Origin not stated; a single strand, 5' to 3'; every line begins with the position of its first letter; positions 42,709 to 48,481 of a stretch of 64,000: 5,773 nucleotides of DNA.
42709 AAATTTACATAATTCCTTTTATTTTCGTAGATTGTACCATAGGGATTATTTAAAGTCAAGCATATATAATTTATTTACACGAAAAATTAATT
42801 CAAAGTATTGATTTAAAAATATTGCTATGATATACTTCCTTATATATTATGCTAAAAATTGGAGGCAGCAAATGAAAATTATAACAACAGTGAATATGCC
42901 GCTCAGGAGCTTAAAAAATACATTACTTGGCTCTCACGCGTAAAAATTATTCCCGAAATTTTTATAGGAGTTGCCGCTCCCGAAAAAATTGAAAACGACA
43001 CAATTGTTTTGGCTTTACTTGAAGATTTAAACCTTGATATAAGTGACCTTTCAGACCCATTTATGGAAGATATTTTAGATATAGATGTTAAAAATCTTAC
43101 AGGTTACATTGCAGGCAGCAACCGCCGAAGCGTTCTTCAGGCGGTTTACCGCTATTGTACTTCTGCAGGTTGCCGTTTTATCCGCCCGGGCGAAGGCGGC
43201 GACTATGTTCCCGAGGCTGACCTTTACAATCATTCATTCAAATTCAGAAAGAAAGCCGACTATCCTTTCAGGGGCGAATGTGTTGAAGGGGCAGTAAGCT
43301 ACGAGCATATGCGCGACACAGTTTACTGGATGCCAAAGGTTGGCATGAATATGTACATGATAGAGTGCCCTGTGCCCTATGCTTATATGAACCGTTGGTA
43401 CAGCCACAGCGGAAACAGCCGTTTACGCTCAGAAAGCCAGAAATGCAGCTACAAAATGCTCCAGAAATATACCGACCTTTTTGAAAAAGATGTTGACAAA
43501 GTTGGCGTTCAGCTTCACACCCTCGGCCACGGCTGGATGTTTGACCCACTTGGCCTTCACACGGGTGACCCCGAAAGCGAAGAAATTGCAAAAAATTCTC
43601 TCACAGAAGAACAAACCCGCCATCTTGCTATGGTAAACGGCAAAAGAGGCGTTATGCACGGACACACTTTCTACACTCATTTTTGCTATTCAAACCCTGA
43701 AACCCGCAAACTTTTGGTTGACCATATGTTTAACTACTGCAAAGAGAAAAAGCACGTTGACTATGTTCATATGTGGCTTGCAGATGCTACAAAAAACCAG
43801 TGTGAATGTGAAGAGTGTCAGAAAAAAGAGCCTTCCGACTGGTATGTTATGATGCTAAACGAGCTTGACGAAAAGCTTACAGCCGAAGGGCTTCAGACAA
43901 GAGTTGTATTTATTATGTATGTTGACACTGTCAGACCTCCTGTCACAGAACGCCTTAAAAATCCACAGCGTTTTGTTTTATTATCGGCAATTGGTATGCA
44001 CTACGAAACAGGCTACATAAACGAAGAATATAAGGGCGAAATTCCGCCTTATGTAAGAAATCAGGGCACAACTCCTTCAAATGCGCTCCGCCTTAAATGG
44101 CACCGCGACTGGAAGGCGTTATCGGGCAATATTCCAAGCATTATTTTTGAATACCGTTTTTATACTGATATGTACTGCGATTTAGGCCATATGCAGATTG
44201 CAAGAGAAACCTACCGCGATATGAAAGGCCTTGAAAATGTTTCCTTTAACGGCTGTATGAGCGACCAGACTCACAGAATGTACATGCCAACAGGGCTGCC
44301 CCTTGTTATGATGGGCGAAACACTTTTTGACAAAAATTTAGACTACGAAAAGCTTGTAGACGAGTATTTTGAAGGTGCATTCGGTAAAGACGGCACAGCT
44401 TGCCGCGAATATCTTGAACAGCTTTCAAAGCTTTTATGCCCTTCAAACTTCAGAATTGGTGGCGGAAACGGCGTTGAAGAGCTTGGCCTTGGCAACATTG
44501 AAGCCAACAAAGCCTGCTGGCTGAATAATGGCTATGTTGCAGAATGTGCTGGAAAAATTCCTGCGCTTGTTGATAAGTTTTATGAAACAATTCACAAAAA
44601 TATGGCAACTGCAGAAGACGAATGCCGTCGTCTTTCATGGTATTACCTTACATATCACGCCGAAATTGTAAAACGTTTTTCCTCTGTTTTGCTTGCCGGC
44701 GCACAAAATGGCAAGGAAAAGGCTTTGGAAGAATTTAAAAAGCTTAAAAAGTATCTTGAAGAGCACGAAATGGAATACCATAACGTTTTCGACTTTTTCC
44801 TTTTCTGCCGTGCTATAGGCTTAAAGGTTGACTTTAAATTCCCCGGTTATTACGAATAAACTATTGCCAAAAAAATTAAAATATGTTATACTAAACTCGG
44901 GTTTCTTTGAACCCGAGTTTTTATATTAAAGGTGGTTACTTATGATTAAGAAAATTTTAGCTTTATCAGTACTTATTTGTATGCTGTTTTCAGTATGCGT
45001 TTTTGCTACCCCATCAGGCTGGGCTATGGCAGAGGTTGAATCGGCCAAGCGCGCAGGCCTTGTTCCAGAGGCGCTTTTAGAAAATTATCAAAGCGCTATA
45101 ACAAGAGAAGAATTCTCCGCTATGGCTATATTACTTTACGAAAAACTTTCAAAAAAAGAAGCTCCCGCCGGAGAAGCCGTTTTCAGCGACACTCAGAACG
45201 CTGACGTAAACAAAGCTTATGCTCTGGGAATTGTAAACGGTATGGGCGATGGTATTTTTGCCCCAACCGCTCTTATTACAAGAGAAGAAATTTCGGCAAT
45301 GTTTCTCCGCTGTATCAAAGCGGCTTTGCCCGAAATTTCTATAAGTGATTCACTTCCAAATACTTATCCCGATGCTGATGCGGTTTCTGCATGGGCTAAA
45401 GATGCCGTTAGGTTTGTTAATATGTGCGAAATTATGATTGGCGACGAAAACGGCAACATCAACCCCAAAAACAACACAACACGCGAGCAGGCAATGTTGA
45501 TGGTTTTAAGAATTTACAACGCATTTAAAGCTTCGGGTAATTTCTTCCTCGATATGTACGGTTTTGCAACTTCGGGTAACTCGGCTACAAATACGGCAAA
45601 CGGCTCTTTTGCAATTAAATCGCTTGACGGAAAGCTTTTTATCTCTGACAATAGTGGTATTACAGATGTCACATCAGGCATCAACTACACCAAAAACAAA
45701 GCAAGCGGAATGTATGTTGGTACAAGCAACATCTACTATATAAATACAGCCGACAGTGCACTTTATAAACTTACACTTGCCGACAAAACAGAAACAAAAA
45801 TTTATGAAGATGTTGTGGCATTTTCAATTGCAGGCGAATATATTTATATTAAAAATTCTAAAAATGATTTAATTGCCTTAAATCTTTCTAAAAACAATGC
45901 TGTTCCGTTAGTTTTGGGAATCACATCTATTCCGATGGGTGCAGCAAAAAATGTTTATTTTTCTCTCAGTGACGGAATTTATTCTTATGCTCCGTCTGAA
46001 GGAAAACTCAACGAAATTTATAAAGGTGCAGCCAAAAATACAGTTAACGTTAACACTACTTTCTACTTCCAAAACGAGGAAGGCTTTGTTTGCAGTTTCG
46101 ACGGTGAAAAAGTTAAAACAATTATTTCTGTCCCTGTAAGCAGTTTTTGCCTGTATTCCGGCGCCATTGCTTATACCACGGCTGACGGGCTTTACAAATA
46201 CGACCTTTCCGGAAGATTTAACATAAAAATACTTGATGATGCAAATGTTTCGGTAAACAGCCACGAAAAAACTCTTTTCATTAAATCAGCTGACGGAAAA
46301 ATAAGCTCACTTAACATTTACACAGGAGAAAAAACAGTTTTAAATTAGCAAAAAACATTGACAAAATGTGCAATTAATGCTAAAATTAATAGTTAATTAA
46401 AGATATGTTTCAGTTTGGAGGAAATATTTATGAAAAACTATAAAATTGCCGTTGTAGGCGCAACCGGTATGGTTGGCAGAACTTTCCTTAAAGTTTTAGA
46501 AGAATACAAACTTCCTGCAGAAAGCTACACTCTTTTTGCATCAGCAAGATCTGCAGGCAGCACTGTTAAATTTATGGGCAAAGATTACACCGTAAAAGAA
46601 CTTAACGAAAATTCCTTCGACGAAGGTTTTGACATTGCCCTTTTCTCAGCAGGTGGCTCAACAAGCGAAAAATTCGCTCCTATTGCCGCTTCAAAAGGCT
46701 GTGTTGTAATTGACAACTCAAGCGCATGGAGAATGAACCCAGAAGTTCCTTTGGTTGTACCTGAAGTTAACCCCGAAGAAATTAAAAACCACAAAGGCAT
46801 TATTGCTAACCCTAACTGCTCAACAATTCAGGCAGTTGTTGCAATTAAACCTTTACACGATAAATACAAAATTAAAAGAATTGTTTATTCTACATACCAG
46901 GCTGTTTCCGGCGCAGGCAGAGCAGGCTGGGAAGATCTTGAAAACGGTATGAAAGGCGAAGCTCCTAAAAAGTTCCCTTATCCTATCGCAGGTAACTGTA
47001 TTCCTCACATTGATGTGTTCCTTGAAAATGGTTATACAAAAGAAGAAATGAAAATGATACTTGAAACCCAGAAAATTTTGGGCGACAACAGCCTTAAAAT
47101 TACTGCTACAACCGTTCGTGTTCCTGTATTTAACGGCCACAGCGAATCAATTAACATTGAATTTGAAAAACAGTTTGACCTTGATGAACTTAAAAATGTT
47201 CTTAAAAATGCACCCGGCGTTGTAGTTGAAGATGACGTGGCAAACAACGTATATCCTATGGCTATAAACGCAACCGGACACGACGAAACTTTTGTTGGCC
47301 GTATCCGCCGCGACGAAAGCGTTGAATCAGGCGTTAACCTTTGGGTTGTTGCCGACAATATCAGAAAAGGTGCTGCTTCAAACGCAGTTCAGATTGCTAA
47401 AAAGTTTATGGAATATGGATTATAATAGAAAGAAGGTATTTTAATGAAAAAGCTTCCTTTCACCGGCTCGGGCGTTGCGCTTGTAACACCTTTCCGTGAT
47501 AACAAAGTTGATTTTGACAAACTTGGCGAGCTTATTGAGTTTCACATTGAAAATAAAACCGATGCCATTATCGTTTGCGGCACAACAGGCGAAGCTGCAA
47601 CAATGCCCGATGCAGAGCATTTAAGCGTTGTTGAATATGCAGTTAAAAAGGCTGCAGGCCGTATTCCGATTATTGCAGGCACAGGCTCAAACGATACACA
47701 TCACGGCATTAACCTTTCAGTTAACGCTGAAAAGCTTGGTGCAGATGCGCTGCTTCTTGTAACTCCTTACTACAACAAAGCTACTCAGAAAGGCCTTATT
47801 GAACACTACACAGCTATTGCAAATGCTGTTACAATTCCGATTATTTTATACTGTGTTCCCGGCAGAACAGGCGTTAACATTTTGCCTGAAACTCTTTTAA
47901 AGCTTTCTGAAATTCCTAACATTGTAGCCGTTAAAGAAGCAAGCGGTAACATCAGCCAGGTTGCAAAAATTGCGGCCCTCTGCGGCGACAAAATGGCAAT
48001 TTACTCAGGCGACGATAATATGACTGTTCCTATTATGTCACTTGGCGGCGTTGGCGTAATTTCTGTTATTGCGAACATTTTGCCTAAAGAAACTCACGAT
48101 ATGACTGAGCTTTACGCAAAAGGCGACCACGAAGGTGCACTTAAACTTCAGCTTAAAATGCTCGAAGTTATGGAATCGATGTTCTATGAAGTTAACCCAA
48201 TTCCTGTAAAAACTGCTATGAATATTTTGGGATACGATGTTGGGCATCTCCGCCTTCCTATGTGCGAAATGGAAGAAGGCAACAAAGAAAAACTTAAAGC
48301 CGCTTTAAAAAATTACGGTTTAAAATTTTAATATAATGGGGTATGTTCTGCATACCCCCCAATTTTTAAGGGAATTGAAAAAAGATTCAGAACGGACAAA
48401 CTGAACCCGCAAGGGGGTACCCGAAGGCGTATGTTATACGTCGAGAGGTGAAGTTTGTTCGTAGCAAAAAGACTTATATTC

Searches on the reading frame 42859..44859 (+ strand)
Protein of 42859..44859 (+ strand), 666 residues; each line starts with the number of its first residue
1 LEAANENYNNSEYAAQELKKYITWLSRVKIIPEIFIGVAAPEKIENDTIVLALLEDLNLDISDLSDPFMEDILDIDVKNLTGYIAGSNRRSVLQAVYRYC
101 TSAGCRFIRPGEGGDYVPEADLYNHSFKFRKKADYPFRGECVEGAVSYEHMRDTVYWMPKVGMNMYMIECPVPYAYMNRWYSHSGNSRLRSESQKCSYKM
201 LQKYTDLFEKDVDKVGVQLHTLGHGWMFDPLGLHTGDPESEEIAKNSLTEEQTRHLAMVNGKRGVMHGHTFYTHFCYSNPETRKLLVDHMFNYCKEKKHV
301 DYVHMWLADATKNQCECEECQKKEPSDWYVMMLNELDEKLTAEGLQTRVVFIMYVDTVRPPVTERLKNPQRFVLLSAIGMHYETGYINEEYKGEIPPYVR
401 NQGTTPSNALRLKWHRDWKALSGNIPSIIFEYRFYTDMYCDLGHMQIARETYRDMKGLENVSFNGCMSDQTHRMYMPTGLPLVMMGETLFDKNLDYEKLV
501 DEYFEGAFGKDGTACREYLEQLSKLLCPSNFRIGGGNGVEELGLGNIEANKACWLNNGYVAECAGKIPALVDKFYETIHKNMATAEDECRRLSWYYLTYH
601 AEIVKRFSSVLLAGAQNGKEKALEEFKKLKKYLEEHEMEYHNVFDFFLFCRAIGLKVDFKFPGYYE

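Call 8: search_protein_families(library=pfam, proteins=[window:42859-44859:+])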
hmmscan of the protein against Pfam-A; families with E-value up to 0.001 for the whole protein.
window:42859-44859:+ (666 aa): 1 family
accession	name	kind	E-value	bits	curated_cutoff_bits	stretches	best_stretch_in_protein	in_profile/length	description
PF16126.11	DUF4838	-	6.8e-10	39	26.6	1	258-519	84-324/325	Domain of unknown function (DUF4838)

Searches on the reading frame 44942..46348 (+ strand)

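Call 8: search_protein_families(library=pfam, proteins=[window:44942-46348:+])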
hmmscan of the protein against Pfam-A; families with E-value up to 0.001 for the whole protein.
window:44942-46348:+ (468 aa): 1 family
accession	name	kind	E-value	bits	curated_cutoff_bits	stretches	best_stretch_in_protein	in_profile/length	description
PF00395.25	SLH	-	6.9e-19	68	20.8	2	142-184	2-43/44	S-layer homology domain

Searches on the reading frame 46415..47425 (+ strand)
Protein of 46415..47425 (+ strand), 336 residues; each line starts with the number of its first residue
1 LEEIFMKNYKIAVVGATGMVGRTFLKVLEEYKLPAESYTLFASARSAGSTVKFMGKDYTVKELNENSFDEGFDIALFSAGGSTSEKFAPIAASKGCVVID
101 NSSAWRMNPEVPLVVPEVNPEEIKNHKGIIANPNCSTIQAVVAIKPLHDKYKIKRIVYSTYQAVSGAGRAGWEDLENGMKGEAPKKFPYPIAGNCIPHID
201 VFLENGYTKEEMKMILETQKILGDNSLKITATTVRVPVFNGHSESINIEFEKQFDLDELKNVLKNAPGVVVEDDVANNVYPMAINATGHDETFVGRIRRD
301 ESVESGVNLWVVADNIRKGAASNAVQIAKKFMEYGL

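Call 8: search_protein_families(library=pfam, proteins=[window:46415-47425:+])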
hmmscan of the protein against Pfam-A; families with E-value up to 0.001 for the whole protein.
window:46415-47425:+ (336 aa): 3 families
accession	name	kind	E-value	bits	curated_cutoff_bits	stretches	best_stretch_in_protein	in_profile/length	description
PF02774.23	Semialdhyde_dhC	-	1.1e-51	176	26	1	144-318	1-184/184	Semialdehyde dehydrogenase, dimerisation domain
PF01118.30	Semialdhyde_dh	-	1.2e-37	129.4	26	1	10-126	1-121/121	Semialdehyde dehydrogenase, NAD binding domain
PF02800.25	Gp_dh_C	-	4e-05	23.7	24.4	1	219-268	62-111/158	Glyceraldehyde 3-phosphate dehydrogenase, C-terminal domain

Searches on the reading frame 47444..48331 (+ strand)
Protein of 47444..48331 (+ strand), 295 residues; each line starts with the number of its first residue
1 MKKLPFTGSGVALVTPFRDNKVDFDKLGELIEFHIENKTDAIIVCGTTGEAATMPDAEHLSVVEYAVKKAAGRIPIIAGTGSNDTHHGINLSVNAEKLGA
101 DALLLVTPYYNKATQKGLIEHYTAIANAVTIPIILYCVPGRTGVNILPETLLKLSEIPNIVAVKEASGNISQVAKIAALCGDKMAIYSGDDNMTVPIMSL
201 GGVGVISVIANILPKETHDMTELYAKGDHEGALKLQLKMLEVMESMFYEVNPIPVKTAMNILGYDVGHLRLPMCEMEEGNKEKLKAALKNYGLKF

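Call 8: search_protein_families(library=pfam, proteins=[window:47444-48331:+])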
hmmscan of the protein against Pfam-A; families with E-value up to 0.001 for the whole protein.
window:47444-48331:+ (295 aa): 1 family
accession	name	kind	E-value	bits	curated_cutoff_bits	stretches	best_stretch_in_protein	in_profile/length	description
PF00701.28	DHDPS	-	1.2e-95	320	22.1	1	6-290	2-288/289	Dihydrodipicolinate synthetase family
